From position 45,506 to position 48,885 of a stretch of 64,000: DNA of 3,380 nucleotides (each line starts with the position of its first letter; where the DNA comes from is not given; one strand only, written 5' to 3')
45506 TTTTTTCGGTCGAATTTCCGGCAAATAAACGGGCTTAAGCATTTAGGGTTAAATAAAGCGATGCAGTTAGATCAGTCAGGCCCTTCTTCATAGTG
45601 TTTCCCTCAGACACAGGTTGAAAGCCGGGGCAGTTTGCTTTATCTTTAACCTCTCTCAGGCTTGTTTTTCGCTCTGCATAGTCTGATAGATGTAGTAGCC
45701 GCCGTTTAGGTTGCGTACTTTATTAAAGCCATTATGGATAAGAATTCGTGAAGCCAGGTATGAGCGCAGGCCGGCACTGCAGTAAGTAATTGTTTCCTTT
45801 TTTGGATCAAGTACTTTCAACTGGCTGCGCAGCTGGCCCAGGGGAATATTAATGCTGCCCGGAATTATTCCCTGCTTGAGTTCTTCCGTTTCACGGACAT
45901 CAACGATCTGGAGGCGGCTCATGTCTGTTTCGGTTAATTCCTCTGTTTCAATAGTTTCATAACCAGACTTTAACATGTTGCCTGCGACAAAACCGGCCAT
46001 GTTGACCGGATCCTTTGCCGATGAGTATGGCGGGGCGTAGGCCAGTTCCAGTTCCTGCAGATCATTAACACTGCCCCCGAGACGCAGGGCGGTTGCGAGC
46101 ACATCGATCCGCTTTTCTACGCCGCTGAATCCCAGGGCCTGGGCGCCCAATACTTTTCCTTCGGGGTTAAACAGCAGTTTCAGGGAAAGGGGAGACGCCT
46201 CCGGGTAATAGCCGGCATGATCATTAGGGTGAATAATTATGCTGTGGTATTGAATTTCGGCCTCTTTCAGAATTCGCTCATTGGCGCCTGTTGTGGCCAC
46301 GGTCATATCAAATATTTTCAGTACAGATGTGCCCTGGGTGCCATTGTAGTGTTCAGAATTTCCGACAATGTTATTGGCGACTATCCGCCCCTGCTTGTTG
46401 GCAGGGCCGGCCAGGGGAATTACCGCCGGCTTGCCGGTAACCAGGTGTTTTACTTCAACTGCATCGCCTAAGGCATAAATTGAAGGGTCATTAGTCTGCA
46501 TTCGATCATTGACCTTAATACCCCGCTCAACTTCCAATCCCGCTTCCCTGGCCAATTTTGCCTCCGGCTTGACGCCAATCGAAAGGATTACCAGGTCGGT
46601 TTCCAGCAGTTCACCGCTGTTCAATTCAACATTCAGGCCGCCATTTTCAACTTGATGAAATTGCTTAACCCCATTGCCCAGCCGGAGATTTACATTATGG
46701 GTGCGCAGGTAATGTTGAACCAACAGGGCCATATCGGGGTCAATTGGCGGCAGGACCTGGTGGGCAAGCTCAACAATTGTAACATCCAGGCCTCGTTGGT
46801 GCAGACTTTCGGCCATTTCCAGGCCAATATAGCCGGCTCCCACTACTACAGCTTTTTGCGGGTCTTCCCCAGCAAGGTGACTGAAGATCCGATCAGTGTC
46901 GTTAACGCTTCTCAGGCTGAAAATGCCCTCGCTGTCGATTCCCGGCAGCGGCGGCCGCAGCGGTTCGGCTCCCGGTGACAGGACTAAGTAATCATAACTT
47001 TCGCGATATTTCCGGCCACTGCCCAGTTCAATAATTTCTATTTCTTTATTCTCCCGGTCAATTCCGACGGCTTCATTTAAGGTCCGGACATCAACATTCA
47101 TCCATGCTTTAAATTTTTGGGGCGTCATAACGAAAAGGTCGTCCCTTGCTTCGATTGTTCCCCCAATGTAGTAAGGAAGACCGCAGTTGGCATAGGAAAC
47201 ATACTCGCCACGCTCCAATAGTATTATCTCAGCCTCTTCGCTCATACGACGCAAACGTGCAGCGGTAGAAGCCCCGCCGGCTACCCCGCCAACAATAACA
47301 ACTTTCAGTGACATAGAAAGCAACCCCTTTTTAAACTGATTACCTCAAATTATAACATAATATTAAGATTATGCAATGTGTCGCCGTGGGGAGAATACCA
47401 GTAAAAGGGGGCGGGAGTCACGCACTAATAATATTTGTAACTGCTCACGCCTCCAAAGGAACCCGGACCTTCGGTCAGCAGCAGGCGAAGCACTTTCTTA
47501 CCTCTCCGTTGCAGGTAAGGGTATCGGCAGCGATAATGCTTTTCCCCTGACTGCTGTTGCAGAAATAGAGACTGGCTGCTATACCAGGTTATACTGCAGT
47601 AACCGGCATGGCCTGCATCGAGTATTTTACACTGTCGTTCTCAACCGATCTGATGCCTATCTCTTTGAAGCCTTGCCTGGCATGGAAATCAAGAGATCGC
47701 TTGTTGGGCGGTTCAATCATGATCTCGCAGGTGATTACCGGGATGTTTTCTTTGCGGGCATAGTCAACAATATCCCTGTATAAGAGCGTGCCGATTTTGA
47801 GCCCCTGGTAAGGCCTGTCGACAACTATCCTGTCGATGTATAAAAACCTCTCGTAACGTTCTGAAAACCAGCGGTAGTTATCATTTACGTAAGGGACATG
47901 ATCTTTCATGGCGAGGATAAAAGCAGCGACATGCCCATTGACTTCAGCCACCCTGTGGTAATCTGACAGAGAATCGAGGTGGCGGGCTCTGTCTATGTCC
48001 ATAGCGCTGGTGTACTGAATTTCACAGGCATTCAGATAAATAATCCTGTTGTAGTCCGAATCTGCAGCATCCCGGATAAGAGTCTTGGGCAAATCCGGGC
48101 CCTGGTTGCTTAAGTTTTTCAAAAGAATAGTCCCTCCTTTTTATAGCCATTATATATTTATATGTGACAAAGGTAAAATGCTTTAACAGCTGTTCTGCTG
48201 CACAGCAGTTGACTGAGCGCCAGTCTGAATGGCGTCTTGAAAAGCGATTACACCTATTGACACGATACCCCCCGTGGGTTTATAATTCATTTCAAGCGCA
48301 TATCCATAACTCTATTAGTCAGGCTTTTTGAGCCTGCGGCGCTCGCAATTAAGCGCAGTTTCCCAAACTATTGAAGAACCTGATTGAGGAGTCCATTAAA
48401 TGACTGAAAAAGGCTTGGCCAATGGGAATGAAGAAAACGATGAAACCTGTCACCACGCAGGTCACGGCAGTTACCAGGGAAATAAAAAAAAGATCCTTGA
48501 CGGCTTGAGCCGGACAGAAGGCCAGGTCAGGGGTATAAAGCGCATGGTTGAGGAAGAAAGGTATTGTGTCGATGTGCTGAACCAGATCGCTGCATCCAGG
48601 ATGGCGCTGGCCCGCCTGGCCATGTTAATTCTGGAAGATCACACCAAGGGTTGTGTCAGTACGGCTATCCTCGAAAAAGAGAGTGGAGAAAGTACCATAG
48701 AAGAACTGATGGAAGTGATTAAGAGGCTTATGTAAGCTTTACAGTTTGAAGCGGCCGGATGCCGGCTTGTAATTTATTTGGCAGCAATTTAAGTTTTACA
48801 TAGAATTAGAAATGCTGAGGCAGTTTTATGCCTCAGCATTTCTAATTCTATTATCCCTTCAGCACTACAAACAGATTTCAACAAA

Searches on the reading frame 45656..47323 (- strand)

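Call 41: search_protein_families(library=pfam, proteins=[window:45656-47323:-], max_evalue=0.00001)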
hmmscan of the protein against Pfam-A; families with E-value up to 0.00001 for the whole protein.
window:45656-47323:- (555 aa): 7 families
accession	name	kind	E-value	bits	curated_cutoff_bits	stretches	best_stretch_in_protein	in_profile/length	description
PF07992.20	Pyr_redox_2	-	9.4e-62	209.5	26.1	1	7-296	2-278/291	Pyridine nucleotide-disulphide oxidoreductase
PF00070.33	Pyr_redox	-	2.3e-20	73.4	22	1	157-235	1-80/82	Pyridine nucleotide-disulphide oxidoreductase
PF00581.25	Rhodanese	-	2.5e-16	60.4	22.2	1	469-544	12-97/102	Rhodanese-like domain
PF02852.28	Pyr_redox_dim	-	1.1e-11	45.3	25.3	1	336-436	5-105/110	Pyridine nucleotide-disulphide oxidoreductase, dimerisation domain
PF13450.12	NAD_binding_8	-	7.9e-07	29.7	21.9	0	160-188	1-29/68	NAD(P)-binding Rossmann-like domain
PF01266.30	DAO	-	7.9e-07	29.4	27.9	0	158-185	2-29/353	FAD dependent oxidoreductase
PF13738.12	Pyr_redox_3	-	1.5e-06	28.1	30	0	155-286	164-305/305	Pyridine nucleotide-disulphide oxidoreductase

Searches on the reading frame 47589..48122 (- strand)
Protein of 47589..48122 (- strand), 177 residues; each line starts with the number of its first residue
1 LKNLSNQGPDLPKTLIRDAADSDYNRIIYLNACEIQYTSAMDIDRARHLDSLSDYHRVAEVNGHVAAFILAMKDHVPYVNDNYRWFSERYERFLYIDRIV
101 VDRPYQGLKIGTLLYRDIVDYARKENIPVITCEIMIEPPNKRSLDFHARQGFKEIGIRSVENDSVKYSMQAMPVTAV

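Call 41: search_protein_families(library=pfam, proteins=[window:47589-48122:-], max_evalue=0.00001)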
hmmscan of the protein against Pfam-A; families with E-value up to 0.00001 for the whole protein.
window:47589-48122:- (177 aa): 3 families
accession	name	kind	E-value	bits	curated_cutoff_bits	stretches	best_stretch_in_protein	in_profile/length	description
PF00583.31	Acetyltransf_1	-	2.1e-13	51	20.7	1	48-152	24-116/116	Acetyltransferase (GNAT) family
PF13508.13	Acetyltransf_7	-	6.8e-06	26.8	27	0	58-154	7-84/84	Acetyltransferase (GNAT) domain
PF13673.13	Acetyltransf_10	-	7.8e-06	26.3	23.6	1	95-169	53-124/128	Acetyltransferase (GNAT) domain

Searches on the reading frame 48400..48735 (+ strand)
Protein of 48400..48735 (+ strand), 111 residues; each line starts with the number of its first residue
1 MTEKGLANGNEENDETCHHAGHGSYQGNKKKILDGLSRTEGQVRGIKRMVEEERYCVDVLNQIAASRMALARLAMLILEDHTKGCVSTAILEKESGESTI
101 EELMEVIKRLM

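Call 41: search_protein_families(library=pfam, proteins=[window:48400-48735:+], max_evalue=0.00001)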
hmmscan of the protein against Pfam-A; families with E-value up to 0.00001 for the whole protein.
window:48400-48735:+ (111 aa): 1 family
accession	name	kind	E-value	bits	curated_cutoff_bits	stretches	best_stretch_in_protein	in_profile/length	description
PF02583.22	Trns_repr_metal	-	1.5e-28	99.5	22.8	1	28-109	1-78/78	Metal-sensitive transcriptional repressor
